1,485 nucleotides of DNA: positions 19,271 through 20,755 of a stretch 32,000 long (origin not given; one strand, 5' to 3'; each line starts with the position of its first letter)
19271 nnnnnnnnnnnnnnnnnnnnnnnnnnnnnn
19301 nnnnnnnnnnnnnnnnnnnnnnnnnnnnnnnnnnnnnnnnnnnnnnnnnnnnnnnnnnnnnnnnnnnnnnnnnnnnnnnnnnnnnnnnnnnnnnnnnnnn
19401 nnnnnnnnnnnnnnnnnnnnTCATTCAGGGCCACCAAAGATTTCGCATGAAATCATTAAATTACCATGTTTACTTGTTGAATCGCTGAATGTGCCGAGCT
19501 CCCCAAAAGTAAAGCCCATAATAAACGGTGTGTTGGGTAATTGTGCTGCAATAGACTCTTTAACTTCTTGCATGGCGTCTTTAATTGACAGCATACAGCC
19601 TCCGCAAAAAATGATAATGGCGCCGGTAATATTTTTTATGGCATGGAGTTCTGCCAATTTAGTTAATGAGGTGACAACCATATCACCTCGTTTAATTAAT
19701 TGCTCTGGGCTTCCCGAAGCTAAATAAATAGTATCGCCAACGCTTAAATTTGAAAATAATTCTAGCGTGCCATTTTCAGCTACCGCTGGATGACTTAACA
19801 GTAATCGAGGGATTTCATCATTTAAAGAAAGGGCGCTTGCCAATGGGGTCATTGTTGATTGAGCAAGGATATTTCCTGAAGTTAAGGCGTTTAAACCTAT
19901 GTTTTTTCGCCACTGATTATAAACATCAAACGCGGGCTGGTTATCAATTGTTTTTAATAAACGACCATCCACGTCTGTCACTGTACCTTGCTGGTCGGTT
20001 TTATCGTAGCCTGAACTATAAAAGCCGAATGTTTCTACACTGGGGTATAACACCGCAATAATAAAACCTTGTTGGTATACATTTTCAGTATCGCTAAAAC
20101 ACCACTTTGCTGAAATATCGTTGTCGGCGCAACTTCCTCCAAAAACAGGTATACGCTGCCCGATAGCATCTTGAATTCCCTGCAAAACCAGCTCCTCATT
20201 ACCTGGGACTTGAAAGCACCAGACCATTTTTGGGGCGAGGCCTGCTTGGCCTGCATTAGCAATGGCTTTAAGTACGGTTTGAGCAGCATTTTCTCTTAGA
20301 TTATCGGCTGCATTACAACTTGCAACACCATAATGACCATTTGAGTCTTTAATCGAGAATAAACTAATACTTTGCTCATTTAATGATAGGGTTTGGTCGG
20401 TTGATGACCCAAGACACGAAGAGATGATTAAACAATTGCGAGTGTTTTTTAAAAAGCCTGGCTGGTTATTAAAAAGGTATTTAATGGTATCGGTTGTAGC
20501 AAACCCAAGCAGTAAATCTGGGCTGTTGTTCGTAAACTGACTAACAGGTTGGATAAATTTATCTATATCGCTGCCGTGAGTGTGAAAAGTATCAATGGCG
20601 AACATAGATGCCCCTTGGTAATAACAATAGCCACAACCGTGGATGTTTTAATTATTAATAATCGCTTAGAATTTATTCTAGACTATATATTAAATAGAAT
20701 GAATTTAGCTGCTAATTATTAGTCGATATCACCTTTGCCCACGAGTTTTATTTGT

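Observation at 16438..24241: Self-contained FIST(NosP-like)/kinase locus wired to three REC proteins whose c-di-GMP domains are degenerate, broken or of unknown function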

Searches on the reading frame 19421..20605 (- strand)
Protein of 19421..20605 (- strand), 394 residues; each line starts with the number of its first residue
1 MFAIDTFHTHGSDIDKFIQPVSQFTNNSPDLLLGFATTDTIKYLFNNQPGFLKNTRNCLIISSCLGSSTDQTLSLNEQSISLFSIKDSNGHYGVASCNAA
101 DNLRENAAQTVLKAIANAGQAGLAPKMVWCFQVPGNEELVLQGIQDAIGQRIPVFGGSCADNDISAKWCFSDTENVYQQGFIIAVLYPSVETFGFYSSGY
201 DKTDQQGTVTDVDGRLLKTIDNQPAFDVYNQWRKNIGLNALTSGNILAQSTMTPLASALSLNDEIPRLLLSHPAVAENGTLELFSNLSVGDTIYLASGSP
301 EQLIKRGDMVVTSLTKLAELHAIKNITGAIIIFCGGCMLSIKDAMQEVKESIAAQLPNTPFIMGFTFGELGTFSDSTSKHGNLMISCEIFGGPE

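Call 3: search_protein_families(library=pfam, proteins=[window:19421-20605:-], max_evalue=0.01)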
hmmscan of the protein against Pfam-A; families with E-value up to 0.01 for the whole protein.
window:19421-20605:- (394 aa): 2 families
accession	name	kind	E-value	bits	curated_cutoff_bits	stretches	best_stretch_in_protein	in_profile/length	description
PF08495.15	FIST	-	7.2e-22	78.6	23.2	1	57-223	22-189/189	FIST N domain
PF10442.14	FIST_C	-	3.1e-14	53.7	28.5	1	225-371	1-130/131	FIST C domain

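Call 6: search_protein_families(library=ncbifam, proteins=[window:19421-20605:-], max_evalue=0.001)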
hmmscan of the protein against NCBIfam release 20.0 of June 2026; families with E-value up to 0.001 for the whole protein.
window:19421-20605:- (394 aa): 1 family
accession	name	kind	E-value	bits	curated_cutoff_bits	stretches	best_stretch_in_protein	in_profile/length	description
NF041558.1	NosP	equivalog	5.4e-05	22.4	450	1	135-242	134-241/368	nitric oxide-sensing protein NosP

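Call 20: find_homologous_proteins(query=window:19421-20605:-, max_evalue=0.00001)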
Query window:19421-20605:- (394 aa): 95 proteins with E <= 0.00001 among 5684 candidates.
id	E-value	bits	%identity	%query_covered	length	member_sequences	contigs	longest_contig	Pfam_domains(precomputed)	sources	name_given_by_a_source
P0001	2.8e-258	874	98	100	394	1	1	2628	PF08495.16,PF10442.15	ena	-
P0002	9.3e-258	873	98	100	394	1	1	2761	PF08495.16,PF10442.15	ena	-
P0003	1.1e-257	872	98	100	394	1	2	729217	PF08495.16,PF10442.15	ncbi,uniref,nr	ncbi:hypothetical protein PI2015_3163 [Pseudoalteromonas issachenkonii]|uniref:FIST C-domain domain-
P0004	6.4e-257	870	98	100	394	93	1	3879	PF08495.16,PF10442.15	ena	-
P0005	4.6e-255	864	97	100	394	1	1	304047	PF08495.16,PF10442.15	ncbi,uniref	ncbi:FIST signal transduction protein [Pseudoalteromonas tetraodonis]|uniref:FIST signal transductio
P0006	5.6e-255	863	97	100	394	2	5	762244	PF08495.16,PF10442.15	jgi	jgi:hypothetical protein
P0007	2.9e-254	861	97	100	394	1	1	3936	PF08495.16,PF10442.15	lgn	-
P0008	5.4e-251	850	95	100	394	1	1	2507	PF08495.16,PF10442.15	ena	-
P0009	9.0e-245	830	92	100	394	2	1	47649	PF08495.16,PF10442.15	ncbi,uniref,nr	ncbi:FIST signal transduction protein [Pseudoalteromonas sp. MQS005]|uniref:FIST signal transduction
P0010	4.2e-238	808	89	100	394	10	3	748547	PF08495.16,PF10442.15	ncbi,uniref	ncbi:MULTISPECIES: FIST signal transduction protein [unclassified Pseudoalteromonas]|uniref:FIST sig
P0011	4.6e-238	808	90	99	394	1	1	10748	PF08495.16,PF10442.15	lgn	-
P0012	4.0e-237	805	89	100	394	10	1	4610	PF08495.16,PF10442.15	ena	-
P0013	1.4e-232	790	88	100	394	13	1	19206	PF08495.16,PF10442.15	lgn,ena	-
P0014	3.8e-228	775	85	100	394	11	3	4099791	PF08495.16,PF10442.15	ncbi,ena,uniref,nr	ncbi:conserved hypothetical protein [Pseudoalteromonas sp. 3J6]|uniref:FIST signal transduction prot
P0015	1.3e-219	747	82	100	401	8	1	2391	PF08495.16,PF10442.15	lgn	-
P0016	1.3e-190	652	73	99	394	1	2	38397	PF08495.16,PF10442.15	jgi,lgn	jgi:hypothetical protein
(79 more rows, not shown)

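Call 22: find_related_loci(query=A1, collection=genome_contigs, flank=8000)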
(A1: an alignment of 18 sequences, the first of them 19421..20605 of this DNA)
Query A1 (394 aa) in genome_contigs; peptide patterns used: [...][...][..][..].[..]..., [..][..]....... (x = any residue, [..] = any of these).
600 stretches matched a pattern (row limit reached: there are more); 583 encode a relative of the query (tblastn E <= 1e-3); the best 80 are kept; 80 distinct loci.
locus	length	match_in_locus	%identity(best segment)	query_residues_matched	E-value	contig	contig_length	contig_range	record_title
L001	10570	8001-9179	83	1-393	0e+0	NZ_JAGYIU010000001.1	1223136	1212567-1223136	MAG: Pseudoalteromonas sp. isolate M30B23 1, whole genome shotgun sequence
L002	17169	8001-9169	84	1-390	0e+0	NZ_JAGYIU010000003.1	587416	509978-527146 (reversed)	MAG: Pseudoalteromonas sp. isolate M30B23 3, whole genome shotgun sequence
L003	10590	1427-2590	52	1-392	2e-129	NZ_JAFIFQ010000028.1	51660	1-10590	MAG: Alkalimonas sp. isolate Super_Day4_Bin.14 NODE_301_length_51660_cov_16.282492, whole genome shotgun sequence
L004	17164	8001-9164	50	1-392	3e-126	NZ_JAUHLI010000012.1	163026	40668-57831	Alkalimonas cellulosilytica strain MEB108 12, whole genome shotgun sequence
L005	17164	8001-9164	51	1-392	3e-127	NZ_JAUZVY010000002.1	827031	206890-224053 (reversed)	Alkalimonas delamerensis strain 1E1 2, whole genome shotgun sequence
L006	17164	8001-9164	53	1-392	7e-132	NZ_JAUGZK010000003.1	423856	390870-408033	Alkalimonas mucilaginosa strain MEB004 3, whole genome shotgun sequence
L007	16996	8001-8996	43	62-391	2e-92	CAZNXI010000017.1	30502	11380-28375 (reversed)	MAG TPA_asm: uncultured Rheinheimera sp. isolate SRP072547_co1_84 genome assembly, contig: NODE_1868_length_30502_cov_6.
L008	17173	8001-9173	39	6-391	6e-89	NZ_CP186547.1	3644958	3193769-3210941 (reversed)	Alishewanella sp. d11 chromosome, complete genome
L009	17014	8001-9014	45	56-391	6e-87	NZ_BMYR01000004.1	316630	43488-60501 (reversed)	Alishewanella tabrizica strain KCTC 23723 sequence04, whole genome shotgun sequence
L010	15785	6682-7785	37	21-391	2e-86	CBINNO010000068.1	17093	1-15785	MAG TPA_asm: uncultured Rheinheimera sp. isolate SRR16817029_concoct_38 genome assembly, contig: ERZ27393973.1327, whole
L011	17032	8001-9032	40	53-394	3e-84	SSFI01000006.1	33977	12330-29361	MAG: Rheinheimera sp. isolate Bin_57_1 c_000000091977, whole genome shotgun sequence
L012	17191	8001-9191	39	6-391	1e-83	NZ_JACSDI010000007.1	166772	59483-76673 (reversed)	Shewanella cutis strain PS-2 scaffold7_size166772, whole genome shotgun sequence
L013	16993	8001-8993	42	62-391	6e-83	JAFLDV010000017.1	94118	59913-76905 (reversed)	MAG: Gammaproteobacteria bacterium isolate UWPOB_PARA1 gnl_X_DJNKCBNJ_17, whole genome shotgun sequence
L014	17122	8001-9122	38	22-394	3e-81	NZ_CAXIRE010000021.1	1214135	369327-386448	MAG: Rheinheimera texasensis isolate cycles.exp.s115 k99_3729, whole genome shotgun sequence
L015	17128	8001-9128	38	13-391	1e-80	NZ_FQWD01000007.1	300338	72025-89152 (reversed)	Marisediminitalea aggregata strain CGMCC 1.8995, whole genome shotgun sequence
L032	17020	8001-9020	41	53-391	3e-76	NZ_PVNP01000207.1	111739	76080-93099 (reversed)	Alteromonas alba strain 190 1738, whole genome shotgun sequence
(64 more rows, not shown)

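Call 27: find_encoding_contigs(protein=P0003, flank=7000, max_places=4)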
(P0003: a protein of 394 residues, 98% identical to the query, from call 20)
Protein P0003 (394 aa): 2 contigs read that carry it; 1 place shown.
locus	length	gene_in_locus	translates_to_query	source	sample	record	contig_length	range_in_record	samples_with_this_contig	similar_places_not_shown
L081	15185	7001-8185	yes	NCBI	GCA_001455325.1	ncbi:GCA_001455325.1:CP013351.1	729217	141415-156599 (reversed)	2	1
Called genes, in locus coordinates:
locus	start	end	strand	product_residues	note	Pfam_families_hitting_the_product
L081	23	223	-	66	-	PF03889:ArfA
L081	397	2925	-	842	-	PF07715:Plug, PF00593:TonB_dep_Rec_b-barrel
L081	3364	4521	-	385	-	PF00072:Response_reg, PF08668:HDOD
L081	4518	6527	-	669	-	PF00072:Response_reg, PF00990:GGDEF, PF00563:EAL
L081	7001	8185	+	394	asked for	PF08495:FIST, PF10442:FIST_C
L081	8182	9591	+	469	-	PF00512:HisKA (faint), PF02518:HATPase_c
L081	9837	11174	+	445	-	PF00072:Response_reg, PF13487:HD_5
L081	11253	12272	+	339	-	PF00762:Ferrochelatase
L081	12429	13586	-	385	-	PF03594:BenE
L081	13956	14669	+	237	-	PF27177:BamI_lipocalin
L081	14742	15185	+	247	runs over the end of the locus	PF13583:Reprolysin_4, PF13688:Reprolysin_5, PF13574:Reprolysin_2, PF13582:Reprolysin_3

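Call 29: find_encoding_contigs(protein=window:19421-20605:-, flank=7000, max_places=5)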
Protein window:19421-20605:- (394 aa): 14 contigs read that carry it; 5 places shown.
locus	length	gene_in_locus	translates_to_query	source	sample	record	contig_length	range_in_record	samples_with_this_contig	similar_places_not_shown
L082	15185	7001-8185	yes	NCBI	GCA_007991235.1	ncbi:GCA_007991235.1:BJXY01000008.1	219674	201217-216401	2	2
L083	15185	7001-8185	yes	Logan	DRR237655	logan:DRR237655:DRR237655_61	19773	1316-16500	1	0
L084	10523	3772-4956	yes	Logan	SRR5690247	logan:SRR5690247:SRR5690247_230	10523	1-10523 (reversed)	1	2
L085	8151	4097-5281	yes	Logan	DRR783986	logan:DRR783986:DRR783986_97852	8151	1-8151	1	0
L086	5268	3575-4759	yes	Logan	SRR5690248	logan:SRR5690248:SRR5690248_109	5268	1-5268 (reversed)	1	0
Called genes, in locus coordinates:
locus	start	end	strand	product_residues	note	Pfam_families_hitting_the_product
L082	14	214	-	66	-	PF03889:ArfA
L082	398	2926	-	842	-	PF07715:Plug, PF00593:TonB_dep_Rec_b-barrel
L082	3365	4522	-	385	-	PF00072:Response_reg, PF08668:HDOD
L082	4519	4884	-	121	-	PF00563:EAL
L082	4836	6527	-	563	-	PF00072:Response_reg, PF00990:GGDEF, PF00563:EAL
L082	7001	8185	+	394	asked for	PF08495:FIST, PF10442:FIST_C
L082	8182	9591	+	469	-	PF00512:HisKA (faint), PF02518:HATPase_c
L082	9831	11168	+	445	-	PF00072:Response_reg, PF13487:HD_5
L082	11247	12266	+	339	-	PF00762:Ferrochelatase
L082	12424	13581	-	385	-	PF03594:BenE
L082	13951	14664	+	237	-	PF27177:BamI_lipocalin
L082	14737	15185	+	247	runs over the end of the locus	PF13583:Reprolysin_4, PF13688:Reprolysin_5, PF13574:Reprolysin_2, PF13582:Reprolysin_3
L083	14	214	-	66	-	PF03889:ArfA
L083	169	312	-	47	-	-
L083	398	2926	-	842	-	PF07715:Plug, PF00593:TonB_dep_Rec_b-barrel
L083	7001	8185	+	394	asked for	PF08495:FIST, PF10442:FIST_C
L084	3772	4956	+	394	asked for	PF08495:FIST, PF10442:FIST_C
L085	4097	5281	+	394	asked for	PF08495:FIST, PF10442:FIST_C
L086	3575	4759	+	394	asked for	PF08495:FIST, PF10442:FIST_C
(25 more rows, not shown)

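Call 30: find_encoding_contigs(protein=P0005, flank=7000, max_places=3)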
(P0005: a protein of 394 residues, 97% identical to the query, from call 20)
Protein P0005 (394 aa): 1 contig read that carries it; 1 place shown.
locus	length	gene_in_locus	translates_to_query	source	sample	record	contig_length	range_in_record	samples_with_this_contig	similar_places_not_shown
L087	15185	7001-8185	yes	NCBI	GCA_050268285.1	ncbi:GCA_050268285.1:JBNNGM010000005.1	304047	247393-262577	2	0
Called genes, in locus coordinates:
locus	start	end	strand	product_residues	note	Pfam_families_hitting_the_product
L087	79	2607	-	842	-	PF07715:Plug, PF00593:TonB_dep_Rec_b-barrel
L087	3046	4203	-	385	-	PF00072:Response_reg, PF08668:HDOD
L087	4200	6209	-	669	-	PF00072:Response_reg, PF00990:GGDEF, PF00563:EAL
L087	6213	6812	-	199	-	PF13384:HTH_23 (weak), PF12728:HTH_17, PF00072:Response_reg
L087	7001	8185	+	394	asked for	PF08495:FIST, PF10442:FIST_C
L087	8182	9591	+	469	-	PF00512:HisKA (faint), PF02518:HATPase_c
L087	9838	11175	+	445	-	PF00072:Response_reg, PF13487:HD_5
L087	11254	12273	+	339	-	PF00762:Ferrochelatase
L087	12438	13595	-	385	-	PF03594:BenE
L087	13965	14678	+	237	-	PF27177:BamI_lipocalin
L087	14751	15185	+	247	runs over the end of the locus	PF13583:Reprolysin_4, PF13688:Reprolysin_5, PF13574:Reprolysin_2, PF13582:Reprolysin_3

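Call 32: search_protein_families(library=pfam, proteins=[L012:2904-4016:-, L012:4026-6002:-, L012:6011-6589:-, L012:6682-8007:+, L012:8019-9206:+, L012:9187-10581:+, L012:10565-13624:+, L012:13673-15025:-, L012:15534-15899:-, L087:6213-6812:-], max_evalue=0.001)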
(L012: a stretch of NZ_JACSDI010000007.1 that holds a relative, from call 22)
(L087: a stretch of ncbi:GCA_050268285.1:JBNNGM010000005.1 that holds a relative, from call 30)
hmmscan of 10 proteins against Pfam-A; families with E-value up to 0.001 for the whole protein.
L012:2904-4016:- (370 aa): 2 families
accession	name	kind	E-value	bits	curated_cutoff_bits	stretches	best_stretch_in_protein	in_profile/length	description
PF08668.18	HDOD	-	2.8e-30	105.7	22.9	1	141-279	2-139/196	HDOD domain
PF00072.30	Response_reg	-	2.9e-10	40.7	30.2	1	4-115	1-110/111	Response regulator receiver domain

L012:4026-6002:- (658 aa): 3 families
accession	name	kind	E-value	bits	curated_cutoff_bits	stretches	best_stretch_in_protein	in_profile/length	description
PF00563.25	EAL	-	6e-73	245.5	31.3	1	402-637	2-236/236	EAL domain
PF00072.30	Response_reg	-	1.6e-22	80.2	30.2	1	6-115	2-110/111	Response regulator receiver domain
PF00990.26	GGDEF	-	6.2e-05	23.3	23.8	1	243-365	17-144/161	Diguanylate cyclase, GGDEF domain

L012:6011-6589:- (192 aa): 3 families
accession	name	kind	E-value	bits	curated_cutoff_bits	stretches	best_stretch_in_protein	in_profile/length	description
PF00072.30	Response_reg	-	2.3e-23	82.9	30.2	1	77-187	1-110/111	Response regulator receiver domain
PF12728.13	HTH_17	-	2.7e-09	37.6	27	1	4-54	2-50/51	Helix-turn-helix domain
PF13384.12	HTH_23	-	0.0004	20.6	24.6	1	5-25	19-39/50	Homeodomain-like domain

L012:6682-8007:+ (441 aa): 2 families
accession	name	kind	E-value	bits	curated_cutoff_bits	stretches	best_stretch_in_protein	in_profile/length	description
PF13487.12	HD_5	-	1.5e-48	165.2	27.2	1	190-357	1-170/170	HD domain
PF00072.30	Response_reg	-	1.9e-21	76.7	30.2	1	12-122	1-110/111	Response regulator receiver domain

L012:8019-9206:+ (395 aa): 2 families
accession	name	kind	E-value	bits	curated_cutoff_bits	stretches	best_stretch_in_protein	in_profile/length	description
PF10442.14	FIST_C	-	2e-21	77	28.5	1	225-372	1-131/131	FIST C domain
PF08495.15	FIST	-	1.2e-20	74.7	23.2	1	47-223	20-189/189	FIST N domain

L012:9187-10581:+ (464 aa): 3 families
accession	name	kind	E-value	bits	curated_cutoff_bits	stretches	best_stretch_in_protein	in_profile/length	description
PF02518.31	HATPase_c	-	2.4e-25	89.6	26.4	1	351-458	2-110/111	Histidine kinase-, DNA gyrase B-, and HSP90-like ATPase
PF00512.31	HisKA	-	1.8e-06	28.3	26.9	0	218-241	3-26/66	His Kinase A (phospho-acceptor) domain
PF14501.12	HATPase_c_5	-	0.00017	21.9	22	1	353-440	4-87/102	GHKL domain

L012:10565-13624:+ (1019 aa): 7 families
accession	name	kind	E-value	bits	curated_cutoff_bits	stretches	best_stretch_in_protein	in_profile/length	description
PF02518.31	HATPase_c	-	9.6e-25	87.6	26.4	1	670-780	2-110/111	Histidine kinase-, DNA gyrase B-, and HSP90-like ATPase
PF00072.30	Response_reg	-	4.6e-21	75.5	30.2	1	808-916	1-111/111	Response regulator receiver domain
PF00512.31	HisKA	-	1e-15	58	26.9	1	559-622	2-66/66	His Kinase A (phospho-acceptor) domain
PF02743.24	dCache_1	-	1.9e-09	37.8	45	1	210-424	53-237/240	Cache domain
PF01627.28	Hpt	-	1e-08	35.7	24.6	1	937-997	2-60/84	Hpt domain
PF22673.2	MCP-like_PDC_1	-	1.5e-05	25.8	27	1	280-340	51-111/113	Methyl-accepting chemotaxis protein-like, first PDC sensor domain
PF13581.12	HATPase_c_2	-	0.0007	20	27.4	0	679-760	41-115/127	Histidine kinase-like ATPase domain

L012:13673-15025:- (450 aa): 4 families
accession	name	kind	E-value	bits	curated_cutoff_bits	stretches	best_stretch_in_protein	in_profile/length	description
PF02518.31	HATPase_c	-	1.4e-24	87.1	26.4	1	339-443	3-109/111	Histidine kinase-, DNA gyrase B-, and HSP90-like ATPase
PF00512.31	HisKA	-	4.3e-05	23.9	26.9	1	196-230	3-39/66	His Kinase A (phospho-acceptor) domain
PF14501.12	HATPase_c_5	-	4.9e-05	23.6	22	1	340-428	4-89/102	GHKL domain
PF13426.13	PAS_9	-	0.00015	22.5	27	0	37-150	2-103/103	PAS domain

L012:15534-15899:- (121 aa): 1 family
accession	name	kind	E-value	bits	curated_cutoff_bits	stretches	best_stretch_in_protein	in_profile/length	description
PF00072.30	Response_reg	-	1.6e-22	80.2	30.2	1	5-115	1-110/111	Response regulator receiver domain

L087:6213-6812:- (199 aa): 3 families
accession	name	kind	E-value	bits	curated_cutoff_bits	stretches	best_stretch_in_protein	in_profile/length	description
PF00072.30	Response_reg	-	7.3e-24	84.5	30.2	1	76-186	1-110/111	Response regulator receiver domain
PF12728.13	HTH_17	-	9.5e-09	35.8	27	1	12-59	2-47/51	Helix-turn-helix domain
PF13384.12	HTH_23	-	6.8e-06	26.2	24.6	1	2-33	7-39/50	Homeodomain-like domain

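Call 37: search_solved_structures(query=window:19421-20605:-, max_evalue=1, show_alignments=1)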
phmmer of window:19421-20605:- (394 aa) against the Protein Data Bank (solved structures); distinct sequences matched with E-value up to 1: 0.
